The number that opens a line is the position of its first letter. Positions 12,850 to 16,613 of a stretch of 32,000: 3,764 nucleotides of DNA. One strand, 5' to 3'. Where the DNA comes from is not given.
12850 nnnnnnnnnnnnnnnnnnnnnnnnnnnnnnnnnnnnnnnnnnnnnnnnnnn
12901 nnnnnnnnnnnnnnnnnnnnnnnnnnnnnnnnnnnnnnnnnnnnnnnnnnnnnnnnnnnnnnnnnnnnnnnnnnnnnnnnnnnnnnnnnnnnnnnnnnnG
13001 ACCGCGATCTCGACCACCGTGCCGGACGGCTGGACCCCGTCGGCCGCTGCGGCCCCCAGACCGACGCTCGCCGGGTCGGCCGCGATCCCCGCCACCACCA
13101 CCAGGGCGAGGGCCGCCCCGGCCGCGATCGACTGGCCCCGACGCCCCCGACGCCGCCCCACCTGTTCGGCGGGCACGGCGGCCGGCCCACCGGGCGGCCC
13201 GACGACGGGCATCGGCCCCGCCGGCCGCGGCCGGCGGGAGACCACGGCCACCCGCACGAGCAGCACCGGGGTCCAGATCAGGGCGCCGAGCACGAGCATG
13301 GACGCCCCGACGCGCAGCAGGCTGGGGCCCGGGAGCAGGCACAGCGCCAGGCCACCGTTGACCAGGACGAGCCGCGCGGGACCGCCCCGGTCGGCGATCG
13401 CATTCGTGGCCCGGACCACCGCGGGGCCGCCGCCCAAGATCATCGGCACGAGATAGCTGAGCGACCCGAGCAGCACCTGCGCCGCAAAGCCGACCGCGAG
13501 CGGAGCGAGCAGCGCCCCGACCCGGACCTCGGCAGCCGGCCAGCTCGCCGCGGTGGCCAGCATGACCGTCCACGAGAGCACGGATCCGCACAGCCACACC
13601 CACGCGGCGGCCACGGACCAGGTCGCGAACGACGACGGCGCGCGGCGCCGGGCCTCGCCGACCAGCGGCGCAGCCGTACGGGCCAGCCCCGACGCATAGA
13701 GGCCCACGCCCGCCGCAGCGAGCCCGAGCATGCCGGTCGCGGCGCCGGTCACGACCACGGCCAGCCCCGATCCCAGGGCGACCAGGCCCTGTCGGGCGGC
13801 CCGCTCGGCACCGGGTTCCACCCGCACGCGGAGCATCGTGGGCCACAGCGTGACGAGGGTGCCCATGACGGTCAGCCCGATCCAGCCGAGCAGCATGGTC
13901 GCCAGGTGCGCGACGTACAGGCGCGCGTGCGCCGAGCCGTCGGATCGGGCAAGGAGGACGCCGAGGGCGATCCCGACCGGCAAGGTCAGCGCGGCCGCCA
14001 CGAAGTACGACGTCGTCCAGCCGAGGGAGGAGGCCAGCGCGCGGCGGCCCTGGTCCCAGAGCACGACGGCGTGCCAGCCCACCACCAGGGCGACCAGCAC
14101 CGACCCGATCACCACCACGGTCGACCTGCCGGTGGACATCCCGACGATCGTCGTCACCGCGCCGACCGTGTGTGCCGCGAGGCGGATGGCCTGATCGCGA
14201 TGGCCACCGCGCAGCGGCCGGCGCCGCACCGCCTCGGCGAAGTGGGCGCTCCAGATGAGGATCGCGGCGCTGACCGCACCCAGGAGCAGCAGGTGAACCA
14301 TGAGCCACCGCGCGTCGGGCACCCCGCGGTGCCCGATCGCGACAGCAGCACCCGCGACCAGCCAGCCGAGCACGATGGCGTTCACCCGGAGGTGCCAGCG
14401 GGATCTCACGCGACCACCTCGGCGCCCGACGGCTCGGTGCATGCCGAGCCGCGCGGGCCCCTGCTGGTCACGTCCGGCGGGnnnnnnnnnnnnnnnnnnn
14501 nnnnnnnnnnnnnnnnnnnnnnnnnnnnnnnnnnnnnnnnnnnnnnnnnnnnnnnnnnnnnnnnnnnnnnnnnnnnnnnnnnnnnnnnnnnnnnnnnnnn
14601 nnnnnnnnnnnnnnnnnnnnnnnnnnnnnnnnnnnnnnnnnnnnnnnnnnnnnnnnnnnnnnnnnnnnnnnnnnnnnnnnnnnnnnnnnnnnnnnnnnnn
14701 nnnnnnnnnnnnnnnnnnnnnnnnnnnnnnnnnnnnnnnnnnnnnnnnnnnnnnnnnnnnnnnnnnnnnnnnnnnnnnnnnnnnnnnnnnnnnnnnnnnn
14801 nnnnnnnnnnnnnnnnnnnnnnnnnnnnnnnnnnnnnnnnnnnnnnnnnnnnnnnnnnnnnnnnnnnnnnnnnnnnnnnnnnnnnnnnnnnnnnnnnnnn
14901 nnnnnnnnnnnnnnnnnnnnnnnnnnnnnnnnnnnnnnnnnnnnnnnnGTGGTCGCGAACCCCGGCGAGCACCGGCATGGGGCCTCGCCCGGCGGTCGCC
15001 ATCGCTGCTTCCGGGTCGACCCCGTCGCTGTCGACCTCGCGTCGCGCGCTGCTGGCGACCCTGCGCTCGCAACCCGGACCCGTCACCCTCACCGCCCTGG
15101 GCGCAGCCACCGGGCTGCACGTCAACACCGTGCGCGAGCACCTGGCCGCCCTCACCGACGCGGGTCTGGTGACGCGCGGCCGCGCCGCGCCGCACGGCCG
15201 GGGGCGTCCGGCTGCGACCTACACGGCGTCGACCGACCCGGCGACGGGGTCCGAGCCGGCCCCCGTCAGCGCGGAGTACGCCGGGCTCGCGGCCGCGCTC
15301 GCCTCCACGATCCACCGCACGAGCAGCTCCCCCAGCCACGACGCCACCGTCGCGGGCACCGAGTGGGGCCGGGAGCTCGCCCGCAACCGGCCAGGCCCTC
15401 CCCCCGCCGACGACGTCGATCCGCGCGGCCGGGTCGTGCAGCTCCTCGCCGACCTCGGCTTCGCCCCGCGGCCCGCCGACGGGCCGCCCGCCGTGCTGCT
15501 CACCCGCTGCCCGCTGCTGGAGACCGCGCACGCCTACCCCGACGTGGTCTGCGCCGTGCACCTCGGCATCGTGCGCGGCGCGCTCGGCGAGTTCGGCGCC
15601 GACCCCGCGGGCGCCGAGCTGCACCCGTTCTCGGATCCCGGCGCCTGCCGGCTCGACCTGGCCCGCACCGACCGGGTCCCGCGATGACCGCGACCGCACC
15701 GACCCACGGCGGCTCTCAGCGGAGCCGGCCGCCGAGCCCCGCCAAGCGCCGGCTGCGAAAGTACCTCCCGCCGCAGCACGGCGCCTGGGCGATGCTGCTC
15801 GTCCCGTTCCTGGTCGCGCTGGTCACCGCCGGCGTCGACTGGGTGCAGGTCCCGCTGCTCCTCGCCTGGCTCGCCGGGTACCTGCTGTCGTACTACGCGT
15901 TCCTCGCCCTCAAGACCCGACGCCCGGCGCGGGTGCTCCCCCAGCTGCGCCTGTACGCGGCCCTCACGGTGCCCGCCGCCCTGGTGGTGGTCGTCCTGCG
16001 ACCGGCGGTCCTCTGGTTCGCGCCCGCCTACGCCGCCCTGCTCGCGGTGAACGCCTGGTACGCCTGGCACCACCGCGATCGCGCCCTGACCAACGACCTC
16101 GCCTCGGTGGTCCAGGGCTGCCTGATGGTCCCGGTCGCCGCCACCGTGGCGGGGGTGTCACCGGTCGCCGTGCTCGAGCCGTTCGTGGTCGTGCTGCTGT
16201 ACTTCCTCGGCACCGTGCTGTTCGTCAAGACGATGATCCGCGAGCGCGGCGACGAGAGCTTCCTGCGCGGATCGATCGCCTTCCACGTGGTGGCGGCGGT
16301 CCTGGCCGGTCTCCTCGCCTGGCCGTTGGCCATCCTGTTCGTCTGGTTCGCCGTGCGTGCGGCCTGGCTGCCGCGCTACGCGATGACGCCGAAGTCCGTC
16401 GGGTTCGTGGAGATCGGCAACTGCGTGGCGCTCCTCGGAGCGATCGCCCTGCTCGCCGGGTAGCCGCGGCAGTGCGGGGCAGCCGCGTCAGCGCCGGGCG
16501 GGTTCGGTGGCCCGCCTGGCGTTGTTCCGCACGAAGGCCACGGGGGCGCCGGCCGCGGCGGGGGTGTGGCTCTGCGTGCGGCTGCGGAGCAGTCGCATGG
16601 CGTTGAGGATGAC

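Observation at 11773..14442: NirK is fused to a ~455-aa polytopic His-bearing membrane domain and an extra cupredoxin in one 889-aa ORF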

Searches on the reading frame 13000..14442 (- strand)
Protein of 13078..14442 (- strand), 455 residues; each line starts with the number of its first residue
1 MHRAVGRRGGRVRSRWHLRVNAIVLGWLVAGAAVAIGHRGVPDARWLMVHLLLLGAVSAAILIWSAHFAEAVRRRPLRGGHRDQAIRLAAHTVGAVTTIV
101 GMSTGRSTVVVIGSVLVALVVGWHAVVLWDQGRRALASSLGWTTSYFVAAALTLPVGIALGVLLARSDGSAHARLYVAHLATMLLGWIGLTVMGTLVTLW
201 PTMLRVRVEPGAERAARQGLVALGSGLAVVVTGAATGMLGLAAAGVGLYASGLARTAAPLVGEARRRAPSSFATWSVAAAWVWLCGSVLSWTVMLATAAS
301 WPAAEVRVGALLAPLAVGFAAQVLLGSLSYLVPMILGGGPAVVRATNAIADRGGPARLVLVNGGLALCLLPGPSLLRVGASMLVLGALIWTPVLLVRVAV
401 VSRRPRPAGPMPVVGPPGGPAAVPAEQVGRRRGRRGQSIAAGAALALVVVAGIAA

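Call 6: find_homologous_proteins(query=window:13078-14442:-)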
Query window:13078-14442:- (455 aa): 438 proteins with E <= 0.001 among 8000 candidates; the best 120 are listed.
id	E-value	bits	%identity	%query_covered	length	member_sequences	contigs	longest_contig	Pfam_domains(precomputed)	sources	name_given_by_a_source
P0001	3.8e-171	588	70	98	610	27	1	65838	PF13473.13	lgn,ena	-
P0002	5.4e-162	558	67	94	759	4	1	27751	PF07731.21,PF07732.22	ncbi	-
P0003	6.1e-138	479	60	98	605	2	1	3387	PF13473.13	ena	-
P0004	6.9e-125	436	60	90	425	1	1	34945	-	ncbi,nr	ncbi:copper oxidase, partial [Actinotalea ferrariae]|nr:copper oxidase [Actinotalea ferrariae]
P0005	1.7e-124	435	61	84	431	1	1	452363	-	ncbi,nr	ncbi:copper oxidase, partial [Cellulomonas sp. APG4]|nr:copper oxidase [Cellulomonas sp. APG4]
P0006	7.1e-124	433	61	84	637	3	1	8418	PF13473.13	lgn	-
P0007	3.5e-116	407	54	98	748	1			-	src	-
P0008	6.0e-103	364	54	89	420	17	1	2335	-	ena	-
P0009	2.2e-101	358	49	99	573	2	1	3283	PF13473.13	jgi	jgi:nitrite reductase (NO-forming)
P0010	3.8e-99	351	51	87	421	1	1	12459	-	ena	-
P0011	2.4e-98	348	50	87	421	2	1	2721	-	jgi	-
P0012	4.2e-98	348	51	83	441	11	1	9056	-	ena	-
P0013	7.6e-98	347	49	92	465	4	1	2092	-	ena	-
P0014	8.6e-98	347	48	97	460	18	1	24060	-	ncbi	-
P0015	2.5e-97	345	47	98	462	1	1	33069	-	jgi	jgi:nitrite reductase (NO-forming)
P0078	1.3e-91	326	50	88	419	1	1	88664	-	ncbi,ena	-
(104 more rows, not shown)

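Call 20: find_encoding_contigs(protein=P0015, flank=6000, max_places=2)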
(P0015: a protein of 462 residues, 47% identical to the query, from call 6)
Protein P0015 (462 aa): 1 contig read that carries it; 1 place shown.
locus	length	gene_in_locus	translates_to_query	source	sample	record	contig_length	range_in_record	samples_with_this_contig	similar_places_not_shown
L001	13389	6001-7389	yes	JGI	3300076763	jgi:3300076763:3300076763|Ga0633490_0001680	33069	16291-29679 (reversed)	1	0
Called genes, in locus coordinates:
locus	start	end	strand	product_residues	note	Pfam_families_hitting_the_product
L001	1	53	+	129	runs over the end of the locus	PF00392:GntR, PF14502:HTH_41 (weak)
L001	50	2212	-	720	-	PF03176:MMPL, PF00873:ACR_tran, PF03176:MMPL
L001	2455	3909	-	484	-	PF00266:Aminotran_5, PF01053:Cys_Met_Meta_PP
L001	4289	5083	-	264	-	PF01814:Hemerythrin, PF10006:DUF2249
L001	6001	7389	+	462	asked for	-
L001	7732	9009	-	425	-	-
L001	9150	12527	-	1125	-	PF13482:RNase_H_2, PF13245:AAA_19 (weak), PF13604:AAA_30, PF01443:Viral_helicase1 (faint), PF13086:AAA_11 (weak), PF13087:AAA_12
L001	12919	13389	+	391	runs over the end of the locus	PF13746:Fer4_18 (faint), PF12838:Fer4_7 (faint), PF13534:Fer4_17 (faint), PF12797:Fer4_2 (faint), PF13237:Fer4_10 (faint), PF17179:Fer4_22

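Call 21: find_encoding_contigs(protein=P0078, flank=6000, max_places=2)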
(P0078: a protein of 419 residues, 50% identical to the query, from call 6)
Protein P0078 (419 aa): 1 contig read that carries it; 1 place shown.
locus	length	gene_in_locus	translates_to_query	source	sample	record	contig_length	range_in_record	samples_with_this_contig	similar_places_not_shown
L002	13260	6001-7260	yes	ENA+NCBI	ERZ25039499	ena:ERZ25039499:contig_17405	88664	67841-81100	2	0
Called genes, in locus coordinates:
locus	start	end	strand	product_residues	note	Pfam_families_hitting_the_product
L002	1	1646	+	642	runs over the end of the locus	PF01926:MMR_HSR1, PF02421:FeoB_N, PF07670:Gate, PF07664:FeoB_C, PF07670:Gate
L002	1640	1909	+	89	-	-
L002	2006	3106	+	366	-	-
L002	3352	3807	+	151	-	PF01638:HxlR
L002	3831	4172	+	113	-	PF00085:Thioredoxin, PF13192:Thioredoxin_3 (weak)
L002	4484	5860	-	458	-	PF01425:Amidase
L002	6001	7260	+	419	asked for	-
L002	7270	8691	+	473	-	PF00764:Arginosuc_synth, PF20979:Arginosuc_syn_C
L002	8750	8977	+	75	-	-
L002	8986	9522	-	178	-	PF00188:CAP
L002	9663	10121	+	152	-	PF13397:RbpA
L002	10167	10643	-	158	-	PF04186:FxsA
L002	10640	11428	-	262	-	PF00535:Glycos_transf_2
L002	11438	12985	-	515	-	PF20154:LNT_N, PF00795:CN_hydrolase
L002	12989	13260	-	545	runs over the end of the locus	PF01979:Amidohydro_1 (faint), PF07969:Amidohydro_3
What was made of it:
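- Stand-alone versions of the membrane protein do exist (calls 20, 21).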

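Call 26: search_protein_families(library=pfam, alignment_id=A1, max_evalue=10)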
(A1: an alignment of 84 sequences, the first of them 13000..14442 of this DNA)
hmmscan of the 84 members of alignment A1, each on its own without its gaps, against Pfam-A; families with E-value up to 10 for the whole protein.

A. member 1, window:13000-14442:- (481 aa): 0 families

B. families by the number of members that match (of 84 scanned): 27 families (the first 25 are shown)
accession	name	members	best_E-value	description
PF11239.13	DUF3040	20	0.0015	Protein of unknown function (DUF3040)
PF10678.14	DUF2492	10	0.18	Protein of unknown function (DUF2492)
PF00001.26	7tm_1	5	0.029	7 transmembrane receptor (rhodopsin family)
PF19721.4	DUF6215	5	1.7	Family of unknown function (DUF6215)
PF04123.18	DUF373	4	0.1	Domain of unknown function (DUF373)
PF15012.11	DUF4519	2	0.14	Domain of unknown function (DUF4519)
PF06409.17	NPIP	2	0.27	Nuclear pore complex interacting protein (NPIP)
PF06624.17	RAMP4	2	1.1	Ribosome associated membrane protein RAMP4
PF07178.16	TraL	2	2.5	TraL protein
PF13239.11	2TM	2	5.9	2TM domain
PF17513.7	DUF5441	1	0.0092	Family of unknown function (DUF5441)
PF01764.32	Lipase_3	1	0.058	Lipase (class 3)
PF11980.13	DUF3481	1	0.088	C-terminal domain of neuropilin glycoprotein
PF05767.17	Pox_A14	1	0.11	Poxvirus virion envelope protein A14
PF10230.15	LIDHydrolase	1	0.16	Lipid-droplet associated hydrolase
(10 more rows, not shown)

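Call 27: find_related_loci(query=A1, collection=genome_contigs, flank=6000)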
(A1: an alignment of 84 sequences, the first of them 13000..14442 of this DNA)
Query A1 (481 aa) in genome_contigs; peptide patterns used: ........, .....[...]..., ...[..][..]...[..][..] (x = any residue, [..] = any of these).
599 stretches matched a pattern (row limit reached: there are more); 561 encode a relative of the query (tblastn E <= 1e-3); the best 80 are kept; 80 distinct loci.
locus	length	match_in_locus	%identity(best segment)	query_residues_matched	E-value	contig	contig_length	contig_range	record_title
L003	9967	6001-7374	85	16-481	0e+0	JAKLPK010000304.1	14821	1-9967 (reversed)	MAG: Cellulomonas sp. isolate bin N1.63 k141_347371, whole genome shotgun sequence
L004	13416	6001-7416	84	2-481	0e+0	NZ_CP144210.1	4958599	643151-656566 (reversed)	Pengzhenrongella phosphoraccumulans strain M0-14 chromosome, complete genome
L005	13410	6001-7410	69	12-481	2e-164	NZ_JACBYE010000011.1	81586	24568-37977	Sanguibacter inulinus strain DSM 100099 NODE_11_length_81586_cov_23.084140, whole genome shotgun sequence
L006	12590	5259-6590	68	12-457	4e-160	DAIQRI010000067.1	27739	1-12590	MAG TPA_asm: Cellulomonas sp. isolate CTOTU41351 NODE_956_length_27739_cov_9.155722, whole genome shotgun sequence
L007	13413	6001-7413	63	9-481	3e-149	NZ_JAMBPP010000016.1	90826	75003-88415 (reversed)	Actinotalea sp. K2 NODE_16_length_90826_cov_171.107263, whole genome shotgun sequence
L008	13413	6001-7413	59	12-481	5e-114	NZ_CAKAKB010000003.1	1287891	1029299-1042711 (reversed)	Actinotalea sp. Marseille-Q4924, whole genome shotgun sequence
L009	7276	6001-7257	60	12-420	7e-114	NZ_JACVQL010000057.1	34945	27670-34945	Actinotalea ferrariae strain S/N-202-OC-R2 S_N-202-OC-R2_contig_57, whole genome shotgun sequence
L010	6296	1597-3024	58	8-481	3e-114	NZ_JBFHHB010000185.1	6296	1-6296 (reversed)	MAG: Actinotalea sp. isolate Mix_sand07.2021.05.G.17 k141_1482044_length_6296_cov_14.5305, whole genome shotgun sequence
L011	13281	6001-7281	60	1-428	6e-111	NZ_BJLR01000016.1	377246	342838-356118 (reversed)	Cellulomonas cellasea strain NBRC 3753 sequence16, whole genome shotgun sequence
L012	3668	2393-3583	58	16-417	7e-112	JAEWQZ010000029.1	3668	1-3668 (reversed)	MAG: Actinomycetes bacterium isolate OH_SBrB_38 k127_394519, whole genome shotgun sequence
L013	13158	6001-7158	60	12-395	2e-107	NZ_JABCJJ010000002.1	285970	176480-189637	Cellulomonas fimi strain SB NODE_2_length_285970_cov_89.089357, whole genome shotgun sequence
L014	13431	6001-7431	58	7-481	1e-106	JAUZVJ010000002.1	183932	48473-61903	Actinotalea sp. AC32 2, whole genome shotgun sequence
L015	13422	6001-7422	49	11-481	1e-101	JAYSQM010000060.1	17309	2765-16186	MAG: Phycicoccus sp. isolate GFS_11768 GFS_11768_59, whole genome shotgun sequence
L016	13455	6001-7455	57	8-481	5e-101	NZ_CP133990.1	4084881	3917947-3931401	Cellulomonas sp. ATA003 chromosome, complete genome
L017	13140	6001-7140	55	13-392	1e-99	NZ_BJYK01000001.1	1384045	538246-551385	Actinotalea fermentans strain NBRC 105374 sequence01, whole genome shotgun sequence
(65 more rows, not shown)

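Call 36: search_protein_representatives(protein=window:13078-14442:-)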
Query: 455 residues. Proteins with E-value up to 0.001 (for the whole library): 820; up to 1e-10: 493; up to 1e-30: 199. The best 150 are listed.
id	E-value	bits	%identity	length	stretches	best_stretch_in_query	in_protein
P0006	2.3e-124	432.5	59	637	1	13-455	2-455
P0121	7.0e-123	427.5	59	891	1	13-454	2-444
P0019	4.6e-97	342.5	51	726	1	17-455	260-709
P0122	1.4e-89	317.8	43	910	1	12-454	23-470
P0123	8.2e-89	315.3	47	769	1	12-454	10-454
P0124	1.1e-88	314.9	48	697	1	12-452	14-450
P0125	1.1e-87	311.6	44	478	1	13-425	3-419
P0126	3.6e-86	306.6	72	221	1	13-230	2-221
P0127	1.2e-85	304.9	48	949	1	11-453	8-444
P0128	2.2e-85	304.0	46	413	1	11-409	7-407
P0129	2.3e-85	303.9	47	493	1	12-454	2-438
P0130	5.2e-85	302.7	45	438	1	25-452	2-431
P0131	2.0e-82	294.2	46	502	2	13-454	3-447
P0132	5.0e-82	292.9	49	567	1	13-420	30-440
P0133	8.0e-82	292.2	47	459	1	11-398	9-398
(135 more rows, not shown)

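Call 37: predict_structure(alignment_id=A1)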
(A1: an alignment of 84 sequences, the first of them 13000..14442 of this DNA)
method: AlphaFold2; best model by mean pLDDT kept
length: 481 residues; sequences in the alignment: 84
mean_pLDDT: 82.8   pTM: 0.79
mean pLDDT of the five models: 82.8, 81.7, 81.6, 80.6, 79.6
residues with pLDDT >= 90: 247; 70-90: 146; 50-70: 42; < 50: 46
segments of 3 or more residues with pLDDT < 50: 1-9, 427-433, 452-481
pLDDT, mean of each block of 10 residues (from residue 1): 46 77 89 81 72 89 89 87 95 94 91 94 93 76 89 92 92 96 94 89 84 91 98 98 98 94 90 93 95 98 95 89 90 83 89 93 93 92 91 89 79 63 52 51 56 44 39 32 35
secondary structure, 60 per line:
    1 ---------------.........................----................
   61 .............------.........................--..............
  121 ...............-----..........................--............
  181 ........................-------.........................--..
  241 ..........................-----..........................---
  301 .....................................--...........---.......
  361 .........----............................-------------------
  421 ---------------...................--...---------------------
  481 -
elements in order: H16-40 H45-73 H80-104 H107-135 H141-166 H169-204 H212-236 H239-266 H272-297 H301-337 H340-350 H354-369 H374-401 H436-454
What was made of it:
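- Checked: The AlphaFold2 model of residues 1-481 (pLDDT 82.8, pTM 0.79) shows 12 TM helices plus a 13th at 436-454 (call 37).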

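Call 41: fold_search(model_id=the predicted structure, library=pdb)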
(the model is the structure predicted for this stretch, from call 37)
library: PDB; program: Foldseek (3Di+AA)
matches with E <= 10: 167; with E <= 0.001: 0
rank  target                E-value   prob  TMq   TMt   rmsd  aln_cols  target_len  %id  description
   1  9g6b_A                2.2e-03  1.00  0.54  0.55   6.9       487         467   12  cbb3-2 NOH complex (released 2026-01-28)
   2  8smr_E                9.3e-03  1.00  0.55  0.56   6.6       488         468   13  cytochrome bc1-cbb3 supercomplex from Pseudomonas aeruginosa (released 2023-10-11)
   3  3s8f_A                1.8e-02  1.00  0.55  0.49  13.4       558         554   14  1.8 A structure of ba3 cytochrome c oxidase from Thermus thermophilus in lipid environment (released 2011-08-03)
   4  1ehk_A                6.2e-02  1.00  0.57  0.51  13.5       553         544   14  CRYSTAL STRUCTURE OF THE ABERRANT BA3-CYTOCHROME-C OXIDASE FROM THERMUS THERMOPHILUS (released 2001-02-22)
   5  4g7s_A                7.5e-02  1.00  0.54  0.48  13.1       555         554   14  Structure of Recombinant Cytochrome ba3 Oxidase mutant V236I from Thermus thermophilus (released 2013-07-24)
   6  9gy6_F                1.3e-01  1.00  0.54  0.48   6.5       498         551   11  Mycobacterial cytochrome bc1:aa3 with inhibitor (released 2025-04-09)
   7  4gp8_A                1.4e-01  1.00  0.53  0.49   9.8       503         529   14  Structure of Recombinant Cytochrome ba3 Oxidase mutant Y133W+T231F from Thermus thermophilus (released 2013-01-16)
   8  8zgo                  2.1e-01  1.00  0.48  0.34   7.6       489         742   13  CryoEM structure of monomeric quinol dependent nitric oxide reductase from Neisseria meningitidis (released 2025-05-14)
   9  4gp4_A                3.9e-01  1.00  0.57  0.50  14.2       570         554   14  Structure of Recombinant Cytochrome ba3 Oxidase mutant Y133F from Thermus thermophilus (released 2013-01-16)
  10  7o37_a                4.7e-01  1.00  0.43  0.40   4.9       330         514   12  Murine supercomplex CIII2CIV in the assembled locked conformation (released 2021-10-13)
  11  7xmc_A                4.7e-01  0.99  0.36  0.28   6.9       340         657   12  Cryo-EM structure of Cytochrome bo3 from Escherichia coli, apo structure with DMSO (released 2022-12-21)
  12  8zgp_A                7.2e-01  0.91  0.42  0.30   8.9       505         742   11  CryoEM structure of dimeric quinol dependent nitric oxide reductase from Neisseria meningitidis (released 2025-05-14)
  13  3qjq_A                7.5e-01  0.85  0.42  0.37  17.0       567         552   13  The structure of and photolytic induced changes of carbon monoxide binding to the cytochrome ba3-oxidase from Thermus  (released 2012-01-25)
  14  9fq8_4Q               7.8e-01  0.97  0.50  0.52   6.9       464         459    8  Perkinsus marinus Respiratory complex CIV (released 2025-06-25)
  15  7wax                  9.8e-01  0.08  0.12  0.12  19.5       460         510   14  MurJ inward occluded form (released 2022-06-01)
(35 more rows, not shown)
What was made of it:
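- On Heme-copper oxidase superfamily, subunit I: Foldseek gives TMq 0.48-0.57 and probability 1.0 for ranks 1-9, with best E 2e-3 (call 41).
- The first unrelated hit has TMq 0.12 (call 41).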

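Call 55: search_solved_structures(query=A1, max_evalue=10)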
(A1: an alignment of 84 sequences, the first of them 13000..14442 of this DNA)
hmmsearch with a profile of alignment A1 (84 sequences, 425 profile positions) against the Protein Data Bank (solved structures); distinct sequences matched with E-value up to 10: 0.
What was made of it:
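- Tried and rejected: No hits at E<=10 (call 55).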

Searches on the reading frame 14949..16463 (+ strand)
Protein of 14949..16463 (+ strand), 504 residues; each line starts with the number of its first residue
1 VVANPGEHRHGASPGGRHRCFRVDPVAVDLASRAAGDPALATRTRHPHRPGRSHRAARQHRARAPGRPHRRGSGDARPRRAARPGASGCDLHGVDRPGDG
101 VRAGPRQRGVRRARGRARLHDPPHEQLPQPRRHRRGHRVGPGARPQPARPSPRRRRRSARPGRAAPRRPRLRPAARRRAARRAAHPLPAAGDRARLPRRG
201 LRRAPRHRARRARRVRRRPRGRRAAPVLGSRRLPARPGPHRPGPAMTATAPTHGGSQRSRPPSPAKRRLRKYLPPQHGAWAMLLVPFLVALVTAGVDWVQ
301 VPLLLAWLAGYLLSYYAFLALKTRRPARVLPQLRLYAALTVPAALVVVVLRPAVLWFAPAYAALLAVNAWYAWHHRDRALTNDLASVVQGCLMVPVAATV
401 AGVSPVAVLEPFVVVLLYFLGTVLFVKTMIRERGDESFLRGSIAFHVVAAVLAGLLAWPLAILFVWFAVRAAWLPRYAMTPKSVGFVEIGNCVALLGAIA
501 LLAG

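Call 12: search_protein_families(library=pfam, proteins=[window:14949-16463:+], max_evalue=0.01)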
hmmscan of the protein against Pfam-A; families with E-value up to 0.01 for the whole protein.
window:14949-16463:+ (504 aa): 1 family
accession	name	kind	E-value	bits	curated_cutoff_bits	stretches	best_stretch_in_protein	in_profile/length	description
PF14256.11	YwiC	-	6.6e-39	133.5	25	1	273-397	1-125/126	YwiC-like protein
